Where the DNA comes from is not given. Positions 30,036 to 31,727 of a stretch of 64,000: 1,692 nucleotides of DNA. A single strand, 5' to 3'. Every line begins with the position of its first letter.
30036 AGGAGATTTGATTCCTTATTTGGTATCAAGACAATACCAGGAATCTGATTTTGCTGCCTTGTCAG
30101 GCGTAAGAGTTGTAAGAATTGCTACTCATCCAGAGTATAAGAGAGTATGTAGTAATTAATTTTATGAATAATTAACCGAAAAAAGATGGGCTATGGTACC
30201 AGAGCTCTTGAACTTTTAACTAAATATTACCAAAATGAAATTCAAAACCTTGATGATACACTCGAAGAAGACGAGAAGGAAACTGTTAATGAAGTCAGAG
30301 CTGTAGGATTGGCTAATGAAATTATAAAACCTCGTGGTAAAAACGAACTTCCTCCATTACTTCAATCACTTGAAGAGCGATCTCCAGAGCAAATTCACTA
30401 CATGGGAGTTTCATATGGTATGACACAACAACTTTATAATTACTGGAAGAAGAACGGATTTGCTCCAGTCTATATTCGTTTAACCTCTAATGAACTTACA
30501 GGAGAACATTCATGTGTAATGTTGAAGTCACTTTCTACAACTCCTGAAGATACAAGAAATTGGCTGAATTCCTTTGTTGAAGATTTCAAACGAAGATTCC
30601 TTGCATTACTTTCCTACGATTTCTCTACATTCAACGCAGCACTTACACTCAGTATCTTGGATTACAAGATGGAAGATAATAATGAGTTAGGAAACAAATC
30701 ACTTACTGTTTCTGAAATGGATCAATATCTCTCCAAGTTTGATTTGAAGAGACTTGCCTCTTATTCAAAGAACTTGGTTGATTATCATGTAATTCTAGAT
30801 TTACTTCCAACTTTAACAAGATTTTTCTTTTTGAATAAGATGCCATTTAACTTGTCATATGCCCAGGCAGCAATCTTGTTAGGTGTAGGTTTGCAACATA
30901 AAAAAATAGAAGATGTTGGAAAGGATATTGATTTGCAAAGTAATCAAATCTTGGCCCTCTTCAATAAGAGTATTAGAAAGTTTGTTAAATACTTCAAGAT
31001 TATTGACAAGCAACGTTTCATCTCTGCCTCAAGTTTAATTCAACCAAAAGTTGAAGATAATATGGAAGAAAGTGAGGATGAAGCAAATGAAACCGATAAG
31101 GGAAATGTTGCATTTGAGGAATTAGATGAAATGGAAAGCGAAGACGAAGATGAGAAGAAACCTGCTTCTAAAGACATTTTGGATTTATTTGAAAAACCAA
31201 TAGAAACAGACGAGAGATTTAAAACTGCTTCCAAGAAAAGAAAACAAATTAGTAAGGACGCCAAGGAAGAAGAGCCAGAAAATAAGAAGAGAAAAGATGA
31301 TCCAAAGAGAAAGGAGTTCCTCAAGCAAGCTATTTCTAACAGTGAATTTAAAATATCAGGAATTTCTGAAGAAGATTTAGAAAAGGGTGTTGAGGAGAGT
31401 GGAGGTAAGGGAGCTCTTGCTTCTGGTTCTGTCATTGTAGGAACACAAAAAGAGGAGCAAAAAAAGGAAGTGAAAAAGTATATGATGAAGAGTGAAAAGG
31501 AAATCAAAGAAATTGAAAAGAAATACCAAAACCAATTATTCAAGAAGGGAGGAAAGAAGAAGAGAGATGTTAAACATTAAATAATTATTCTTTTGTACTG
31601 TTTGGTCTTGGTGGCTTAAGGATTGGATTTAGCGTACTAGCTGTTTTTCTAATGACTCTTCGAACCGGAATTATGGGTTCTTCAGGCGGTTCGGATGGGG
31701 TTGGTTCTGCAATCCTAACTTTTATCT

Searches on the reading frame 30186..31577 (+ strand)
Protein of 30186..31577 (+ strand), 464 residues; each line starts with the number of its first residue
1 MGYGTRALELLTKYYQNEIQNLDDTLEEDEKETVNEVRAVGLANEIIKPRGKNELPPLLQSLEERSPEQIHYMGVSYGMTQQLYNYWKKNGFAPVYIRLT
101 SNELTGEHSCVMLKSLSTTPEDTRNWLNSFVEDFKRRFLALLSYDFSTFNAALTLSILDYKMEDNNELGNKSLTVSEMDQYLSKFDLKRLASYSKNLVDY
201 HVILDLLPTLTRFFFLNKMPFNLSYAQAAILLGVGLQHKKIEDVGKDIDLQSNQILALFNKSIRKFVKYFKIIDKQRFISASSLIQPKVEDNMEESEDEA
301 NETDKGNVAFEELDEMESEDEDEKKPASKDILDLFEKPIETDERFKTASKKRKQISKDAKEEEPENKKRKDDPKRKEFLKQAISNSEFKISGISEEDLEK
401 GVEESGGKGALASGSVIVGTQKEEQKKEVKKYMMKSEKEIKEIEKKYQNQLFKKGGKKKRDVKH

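Call 26: search_protein_families(library=pfam, proteins=[window:30186-31577:+], max_evalue=0.001)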
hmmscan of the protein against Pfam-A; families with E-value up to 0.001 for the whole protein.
window:30186-31577:+ (464 aa): 2 families
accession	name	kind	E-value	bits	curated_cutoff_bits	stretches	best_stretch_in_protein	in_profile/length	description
PF13725.12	tRNA_bind_2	-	5.8e-60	203.3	27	1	126-331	1-211/233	Possible tRNA binding domain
PF13718.12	GNAT_acetyltr_2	-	2.9e-37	128.7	24.6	1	1-116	111-228/229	GNAT acetyltransferase 2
